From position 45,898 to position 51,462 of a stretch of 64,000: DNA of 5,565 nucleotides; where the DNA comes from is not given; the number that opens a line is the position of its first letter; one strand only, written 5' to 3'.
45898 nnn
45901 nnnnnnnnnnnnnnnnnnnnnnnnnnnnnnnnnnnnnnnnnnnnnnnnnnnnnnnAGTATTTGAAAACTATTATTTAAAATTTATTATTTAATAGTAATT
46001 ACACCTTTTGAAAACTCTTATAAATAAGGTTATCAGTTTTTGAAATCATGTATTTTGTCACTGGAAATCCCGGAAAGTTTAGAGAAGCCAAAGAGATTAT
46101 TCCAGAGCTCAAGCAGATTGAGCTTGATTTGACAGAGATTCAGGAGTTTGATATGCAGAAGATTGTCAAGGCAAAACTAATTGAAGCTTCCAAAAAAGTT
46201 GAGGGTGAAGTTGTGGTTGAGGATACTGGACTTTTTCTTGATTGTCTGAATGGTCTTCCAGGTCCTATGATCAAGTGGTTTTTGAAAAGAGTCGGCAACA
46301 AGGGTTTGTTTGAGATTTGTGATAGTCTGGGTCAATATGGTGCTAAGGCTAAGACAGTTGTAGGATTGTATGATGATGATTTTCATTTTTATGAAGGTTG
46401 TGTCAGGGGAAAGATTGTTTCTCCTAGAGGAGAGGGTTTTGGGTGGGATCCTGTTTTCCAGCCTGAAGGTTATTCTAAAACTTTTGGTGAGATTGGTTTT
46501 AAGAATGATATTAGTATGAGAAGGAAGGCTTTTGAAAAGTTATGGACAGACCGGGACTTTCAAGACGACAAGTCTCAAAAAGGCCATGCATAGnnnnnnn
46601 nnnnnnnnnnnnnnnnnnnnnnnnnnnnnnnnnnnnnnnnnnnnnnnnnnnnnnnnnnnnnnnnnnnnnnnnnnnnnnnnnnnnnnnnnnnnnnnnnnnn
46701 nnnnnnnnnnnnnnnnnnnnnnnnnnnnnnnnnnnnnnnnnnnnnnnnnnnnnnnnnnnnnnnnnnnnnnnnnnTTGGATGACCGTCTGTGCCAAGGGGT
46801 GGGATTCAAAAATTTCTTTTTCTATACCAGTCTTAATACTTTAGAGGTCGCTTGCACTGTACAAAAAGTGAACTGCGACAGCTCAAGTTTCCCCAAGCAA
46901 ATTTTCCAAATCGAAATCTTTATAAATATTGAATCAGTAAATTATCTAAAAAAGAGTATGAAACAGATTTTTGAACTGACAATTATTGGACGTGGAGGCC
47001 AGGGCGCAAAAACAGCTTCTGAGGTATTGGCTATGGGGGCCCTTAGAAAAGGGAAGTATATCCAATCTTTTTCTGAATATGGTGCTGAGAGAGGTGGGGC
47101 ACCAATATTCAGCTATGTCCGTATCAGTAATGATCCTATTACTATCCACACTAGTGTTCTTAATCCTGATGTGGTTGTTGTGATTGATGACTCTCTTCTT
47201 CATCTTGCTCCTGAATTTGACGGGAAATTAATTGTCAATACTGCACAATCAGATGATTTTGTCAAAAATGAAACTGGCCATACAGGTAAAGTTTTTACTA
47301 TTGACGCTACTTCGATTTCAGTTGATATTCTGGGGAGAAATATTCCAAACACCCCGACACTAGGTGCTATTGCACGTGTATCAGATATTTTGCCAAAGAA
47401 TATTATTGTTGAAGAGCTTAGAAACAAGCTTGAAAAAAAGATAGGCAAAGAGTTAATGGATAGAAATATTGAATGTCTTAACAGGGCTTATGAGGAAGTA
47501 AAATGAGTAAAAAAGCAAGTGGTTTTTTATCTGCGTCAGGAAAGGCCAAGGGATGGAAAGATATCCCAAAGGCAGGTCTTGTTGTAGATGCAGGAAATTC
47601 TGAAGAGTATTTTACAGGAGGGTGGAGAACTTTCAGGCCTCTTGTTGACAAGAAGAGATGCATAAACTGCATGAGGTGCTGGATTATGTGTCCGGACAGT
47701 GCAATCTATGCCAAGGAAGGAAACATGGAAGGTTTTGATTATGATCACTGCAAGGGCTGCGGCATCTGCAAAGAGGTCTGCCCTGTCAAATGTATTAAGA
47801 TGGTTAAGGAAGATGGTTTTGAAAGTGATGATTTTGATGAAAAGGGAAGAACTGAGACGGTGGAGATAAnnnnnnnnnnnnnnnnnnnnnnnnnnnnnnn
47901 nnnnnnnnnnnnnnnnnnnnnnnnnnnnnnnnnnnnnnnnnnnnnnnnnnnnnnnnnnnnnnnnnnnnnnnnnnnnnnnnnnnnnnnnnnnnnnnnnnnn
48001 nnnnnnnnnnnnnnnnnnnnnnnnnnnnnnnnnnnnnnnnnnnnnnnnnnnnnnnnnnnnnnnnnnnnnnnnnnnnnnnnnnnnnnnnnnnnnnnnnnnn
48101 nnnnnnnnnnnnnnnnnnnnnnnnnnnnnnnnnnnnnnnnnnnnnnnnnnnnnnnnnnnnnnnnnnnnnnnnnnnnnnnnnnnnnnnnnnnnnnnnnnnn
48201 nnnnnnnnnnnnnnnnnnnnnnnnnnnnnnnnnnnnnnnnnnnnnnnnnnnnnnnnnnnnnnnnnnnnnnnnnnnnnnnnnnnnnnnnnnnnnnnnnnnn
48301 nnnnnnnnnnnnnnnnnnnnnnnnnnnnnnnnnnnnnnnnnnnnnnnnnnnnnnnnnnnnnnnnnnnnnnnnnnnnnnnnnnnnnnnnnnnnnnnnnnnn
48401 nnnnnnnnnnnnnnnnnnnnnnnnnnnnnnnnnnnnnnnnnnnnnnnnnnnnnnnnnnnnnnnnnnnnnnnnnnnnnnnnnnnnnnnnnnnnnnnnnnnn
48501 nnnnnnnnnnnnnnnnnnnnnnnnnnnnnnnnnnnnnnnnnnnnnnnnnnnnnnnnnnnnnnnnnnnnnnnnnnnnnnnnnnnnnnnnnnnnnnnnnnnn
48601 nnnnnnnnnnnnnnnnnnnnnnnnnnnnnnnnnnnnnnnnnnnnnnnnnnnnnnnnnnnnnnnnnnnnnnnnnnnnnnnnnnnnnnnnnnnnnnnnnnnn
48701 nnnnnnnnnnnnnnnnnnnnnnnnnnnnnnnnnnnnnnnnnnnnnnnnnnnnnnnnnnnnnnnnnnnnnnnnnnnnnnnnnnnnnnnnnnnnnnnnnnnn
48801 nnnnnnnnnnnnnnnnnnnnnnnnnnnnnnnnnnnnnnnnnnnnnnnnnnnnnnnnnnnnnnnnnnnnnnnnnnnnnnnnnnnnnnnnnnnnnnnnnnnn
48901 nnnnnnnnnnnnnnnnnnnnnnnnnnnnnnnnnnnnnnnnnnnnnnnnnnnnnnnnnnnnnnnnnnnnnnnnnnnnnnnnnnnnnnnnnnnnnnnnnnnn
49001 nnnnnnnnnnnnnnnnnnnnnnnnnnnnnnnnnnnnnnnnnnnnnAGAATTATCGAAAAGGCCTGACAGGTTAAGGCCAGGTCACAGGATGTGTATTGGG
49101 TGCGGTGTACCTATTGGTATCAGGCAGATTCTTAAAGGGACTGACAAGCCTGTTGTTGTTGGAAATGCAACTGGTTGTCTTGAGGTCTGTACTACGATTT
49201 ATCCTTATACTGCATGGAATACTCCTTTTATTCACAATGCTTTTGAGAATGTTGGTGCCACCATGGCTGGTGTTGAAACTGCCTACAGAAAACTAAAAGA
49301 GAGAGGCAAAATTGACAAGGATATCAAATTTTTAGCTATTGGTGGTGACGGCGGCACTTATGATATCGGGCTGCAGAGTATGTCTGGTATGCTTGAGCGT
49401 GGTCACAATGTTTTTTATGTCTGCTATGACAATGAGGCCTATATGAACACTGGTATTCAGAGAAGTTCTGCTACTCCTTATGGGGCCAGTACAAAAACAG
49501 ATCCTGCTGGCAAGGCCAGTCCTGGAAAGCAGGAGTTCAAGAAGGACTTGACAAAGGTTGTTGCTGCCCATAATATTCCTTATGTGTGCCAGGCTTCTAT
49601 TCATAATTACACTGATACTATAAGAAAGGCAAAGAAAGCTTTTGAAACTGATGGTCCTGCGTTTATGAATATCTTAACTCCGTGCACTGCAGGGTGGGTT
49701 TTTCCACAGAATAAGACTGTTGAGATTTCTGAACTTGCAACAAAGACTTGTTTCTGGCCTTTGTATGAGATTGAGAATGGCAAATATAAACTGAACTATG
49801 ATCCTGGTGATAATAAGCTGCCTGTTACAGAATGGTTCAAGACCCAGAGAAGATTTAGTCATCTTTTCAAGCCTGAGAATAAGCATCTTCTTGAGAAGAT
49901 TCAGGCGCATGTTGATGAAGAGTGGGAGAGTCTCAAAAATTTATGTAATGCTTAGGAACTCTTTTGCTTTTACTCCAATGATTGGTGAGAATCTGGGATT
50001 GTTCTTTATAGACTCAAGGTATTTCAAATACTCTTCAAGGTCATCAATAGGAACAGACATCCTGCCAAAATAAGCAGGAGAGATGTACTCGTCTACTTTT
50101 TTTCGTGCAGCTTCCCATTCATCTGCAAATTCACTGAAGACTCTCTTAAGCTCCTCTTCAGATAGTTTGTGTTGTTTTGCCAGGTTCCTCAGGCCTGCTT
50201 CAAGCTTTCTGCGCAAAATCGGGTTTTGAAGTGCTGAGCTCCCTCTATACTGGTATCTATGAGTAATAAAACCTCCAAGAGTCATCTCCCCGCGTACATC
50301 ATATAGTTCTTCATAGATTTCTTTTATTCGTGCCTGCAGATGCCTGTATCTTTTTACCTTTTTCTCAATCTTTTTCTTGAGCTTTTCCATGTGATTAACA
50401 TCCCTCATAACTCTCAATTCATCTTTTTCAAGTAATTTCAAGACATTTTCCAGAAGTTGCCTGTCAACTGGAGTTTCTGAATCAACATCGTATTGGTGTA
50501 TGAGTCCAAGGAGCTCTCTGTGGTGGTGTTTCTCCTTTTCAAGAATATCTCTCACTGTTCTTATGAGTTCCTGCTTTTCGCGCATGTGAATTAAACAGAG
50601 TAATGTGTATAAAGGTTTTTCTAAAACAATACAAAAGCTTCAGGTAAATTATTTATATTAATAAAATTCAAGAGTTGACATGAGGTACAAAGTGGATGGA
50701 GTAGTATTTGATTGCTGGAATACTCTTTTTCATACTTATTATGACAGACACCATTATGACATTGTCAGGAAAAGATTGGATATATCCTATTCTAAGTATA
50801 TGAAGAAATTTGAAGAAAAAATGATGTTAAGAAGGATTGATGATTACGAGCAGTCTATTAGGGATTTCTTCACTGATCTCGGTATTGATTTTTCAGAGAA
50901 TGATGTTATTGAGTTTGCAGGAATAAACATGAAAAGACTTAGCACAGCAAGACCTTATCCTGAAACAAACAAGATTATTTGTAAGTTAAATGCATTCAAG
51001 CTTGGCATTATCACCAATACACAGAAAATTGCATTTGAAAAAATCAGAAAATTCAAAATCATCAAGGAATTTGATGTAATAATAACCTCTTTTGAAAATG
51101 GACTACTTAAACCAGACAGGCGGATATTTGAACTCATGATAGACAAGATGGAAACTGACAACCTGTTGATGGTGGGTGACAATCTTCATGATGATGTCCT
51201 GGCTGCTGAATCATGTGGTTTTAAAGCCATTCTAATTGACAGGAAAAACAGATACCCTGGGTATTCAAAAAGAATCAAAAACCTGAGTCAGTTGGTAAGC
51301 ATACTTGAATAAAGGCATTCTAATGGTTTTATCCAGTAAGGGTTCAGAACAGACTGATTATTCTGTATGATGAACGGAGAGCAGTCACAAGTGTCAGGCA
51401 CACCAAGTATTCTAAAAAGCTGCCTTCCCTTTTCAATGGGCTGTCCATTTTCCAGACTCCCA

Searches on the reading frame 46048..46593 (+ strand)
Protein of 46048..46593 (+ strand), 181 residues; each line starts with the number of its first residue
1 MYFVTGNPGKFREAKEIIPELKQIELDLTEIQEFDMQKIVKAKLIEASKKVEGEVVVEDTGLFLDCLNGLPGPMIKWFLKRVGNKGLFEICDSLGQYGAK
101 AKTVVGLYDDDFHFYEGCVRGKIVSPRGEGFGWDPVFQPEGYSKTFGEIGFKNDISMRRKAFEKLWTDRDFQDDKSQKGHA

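Call 65: search_protein_families(library=pfam, proteins=[window:46048-46593:+], max_evalue=0.001)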
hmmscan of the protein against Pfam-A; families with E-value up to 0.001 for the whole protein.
window:46048-46593:+ (181 aa): 1 family
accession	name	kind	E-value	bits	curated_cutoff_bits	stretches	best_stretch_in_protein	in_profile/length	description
PF01725.21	Ham1p_like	-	4.6e-37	128.1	22.5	1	2-166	2-184/186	Ham1 family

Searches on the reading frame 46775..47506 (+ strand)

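Call 65: search_protein_families(library=pfam, proteins=[window:46775-47506:+], max_evalue=0.001)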
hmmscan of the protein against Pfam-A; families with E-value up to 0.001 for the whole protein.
window:46775-47506:+ (243 aa): 1 family
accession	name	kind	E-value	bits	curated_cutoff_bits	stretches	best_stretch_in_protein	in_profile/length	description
PF01558.24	POR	-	1.1e-33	117.2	27.4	1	74-240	1-173/173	Pyruvate ferredoxin/flavodoxin oxidoreductase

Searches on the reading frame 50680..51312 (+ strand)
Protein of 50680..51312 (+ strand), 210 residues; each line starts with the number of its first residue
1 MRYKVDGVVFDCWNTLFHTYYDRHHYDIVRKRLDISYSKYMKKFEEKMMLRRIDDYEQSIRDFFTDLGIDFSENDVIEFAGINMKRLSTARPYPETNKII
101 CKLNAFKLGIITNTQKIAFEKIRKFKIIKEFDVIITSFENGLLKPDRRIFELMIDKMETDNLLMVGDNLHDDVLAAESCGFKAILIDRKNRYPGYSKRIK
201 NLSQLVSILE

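Call 65: search_protein_families(library=pfam, proteins=[window:50680-51312:+], max_evalue=0.001)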
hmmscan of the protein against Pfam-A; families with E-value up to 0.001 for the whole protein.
window:50680-51312:+ (210 aa): 3 families
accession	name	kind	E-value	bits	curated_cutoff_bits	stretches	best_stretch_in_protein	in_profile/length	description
PF00702.32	Hydrolase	-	2.9e-16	60.9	26.4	1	5-180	1-191/191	haloacid dehalogenase-like hydrolase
PF13419.12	HAD_2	-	1.2e-13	52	23.8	1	57-185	42-177/178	Haloacid dehalogenase-like hydrolase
PF13242.12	Hydrolase_like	-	1.1e-07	32.1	22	1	144-187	4-49/75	HAD-hyrolase-like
